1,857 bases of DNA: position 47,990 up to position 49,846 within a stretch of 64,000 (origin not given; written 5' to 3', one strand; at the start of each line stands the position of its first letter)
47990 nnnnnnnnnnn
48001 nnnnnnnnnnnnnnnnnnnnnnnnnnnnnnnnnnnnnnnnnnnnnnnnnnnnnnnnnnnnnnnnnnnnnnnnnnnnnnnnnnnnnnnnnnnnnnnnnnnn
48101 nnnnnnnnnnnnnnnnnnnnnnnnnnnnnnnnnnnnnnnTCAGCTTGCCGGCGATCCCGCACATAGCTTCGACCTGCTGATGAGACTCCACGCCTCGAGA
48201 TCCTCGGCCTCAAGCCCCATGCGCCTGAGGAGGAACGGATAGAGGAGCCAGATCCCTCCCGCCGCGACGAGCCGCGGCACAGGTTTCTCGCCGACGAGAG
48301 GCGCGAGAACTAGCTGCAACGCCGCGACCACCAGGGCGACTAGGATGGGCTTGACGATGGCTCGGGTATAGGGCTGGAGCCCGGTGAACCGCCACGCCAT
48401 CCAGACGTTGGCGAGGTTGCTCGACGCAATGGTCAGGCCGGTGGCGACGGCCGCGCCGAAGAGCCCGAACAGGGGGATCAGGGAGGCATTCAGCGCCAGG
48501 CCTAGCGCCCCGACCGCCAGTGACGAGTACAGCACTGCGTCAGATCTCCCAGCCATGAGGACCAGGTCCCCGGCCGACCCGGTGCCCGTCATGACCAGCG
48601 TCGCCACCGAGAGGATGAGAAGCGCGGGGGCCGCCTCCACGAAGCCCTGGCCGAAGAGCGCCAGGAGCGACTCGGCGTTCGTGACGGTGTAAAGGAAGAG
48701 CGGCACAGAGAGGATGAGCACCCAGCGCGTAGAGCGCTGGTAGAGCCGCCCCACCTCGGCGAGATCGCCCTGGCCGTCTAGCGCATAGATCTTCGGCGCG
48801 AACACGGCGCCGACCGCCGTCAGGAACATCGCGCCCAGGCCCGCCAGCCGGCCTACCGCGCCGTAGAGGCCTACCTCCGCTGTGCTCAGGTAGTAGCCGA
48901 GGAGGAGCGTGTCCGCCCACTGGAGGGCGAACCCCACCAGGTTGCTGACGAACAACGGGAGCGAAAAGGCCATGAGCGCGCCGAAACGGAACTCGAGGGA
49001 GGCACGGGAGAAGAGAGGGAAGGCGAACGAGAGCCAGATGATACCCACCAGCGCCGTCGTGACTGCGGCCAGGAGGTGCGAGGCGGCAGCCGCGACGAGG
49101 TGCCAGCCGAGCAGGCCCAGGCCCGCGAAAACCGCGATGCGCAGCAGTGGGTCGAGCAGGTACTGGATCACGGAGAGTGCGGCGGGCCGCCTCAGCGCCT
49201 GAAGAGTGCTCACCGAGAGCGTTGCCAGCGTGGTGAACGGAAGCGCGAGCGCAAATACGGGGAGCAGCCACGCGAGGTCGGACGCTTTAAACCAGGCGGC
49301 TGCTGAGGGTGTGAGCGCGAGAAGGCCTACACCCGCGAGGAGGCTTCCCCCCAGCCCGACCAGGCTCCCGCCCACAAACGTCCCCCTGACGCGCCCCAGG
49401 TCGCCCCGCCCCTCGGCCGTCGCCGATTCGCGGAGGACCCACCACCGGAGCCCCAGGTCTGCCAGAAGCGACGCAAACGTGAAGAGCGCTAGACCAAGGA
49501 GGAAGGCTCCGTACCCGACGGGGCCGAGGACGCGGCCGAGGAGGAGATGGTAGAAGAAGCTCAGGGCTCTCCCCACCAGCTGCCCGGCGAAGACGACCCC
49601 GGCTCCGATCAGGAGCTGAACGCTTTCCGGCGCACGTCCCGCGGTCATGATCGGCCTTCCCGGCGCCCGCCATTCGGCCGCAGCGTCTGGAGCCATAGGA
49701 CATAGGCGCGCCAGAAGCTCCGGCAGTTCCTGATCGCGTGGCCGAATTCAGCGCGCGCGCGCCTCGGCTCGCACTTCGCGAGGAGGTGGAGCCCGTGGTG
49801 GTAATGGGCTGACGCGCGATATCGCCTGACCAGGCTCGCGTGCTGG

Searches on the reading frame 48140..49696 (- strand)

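Call 35: search_protein_families(library=pfam, proteins=[window:48140-49696:-], max_evalue=0.0001)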
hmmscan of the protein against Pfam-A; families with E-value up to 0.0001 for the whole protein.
window:48140-49696:- (518 aa): 3 families
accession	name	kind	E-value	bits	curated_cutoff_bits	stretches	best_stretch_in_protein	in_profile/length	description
PF01943.22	Polysacc_synt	-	4.7e-21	75.9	28.2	1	31-301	4-268/274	Polysaccharide biosynthesis protein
PF13440.11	Polysacc_synt_3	-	2.5e-16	60.2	23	1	52-356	1-292/293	Polysaccharide biosynthesis protein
PF01554.23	MatE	-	7.9e-06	26.1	24.9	1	247-394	1-150/161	MatE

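Call 62: search_protein_families(library=ncbifam, proteins=[window:48140-49696:-], max_evalue=0.00001)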
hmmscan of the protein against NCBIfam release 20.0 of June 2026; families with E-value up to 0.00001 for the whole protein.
window:48140-49696:- (518 aa): 1 family
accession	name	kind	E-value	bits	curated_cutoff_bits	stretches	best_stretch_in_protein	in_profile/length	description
TIGR02900.1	spore_V_B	equivalog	5.5e-08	32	372.3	1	34-425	7-422/488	stage V sporulation protein B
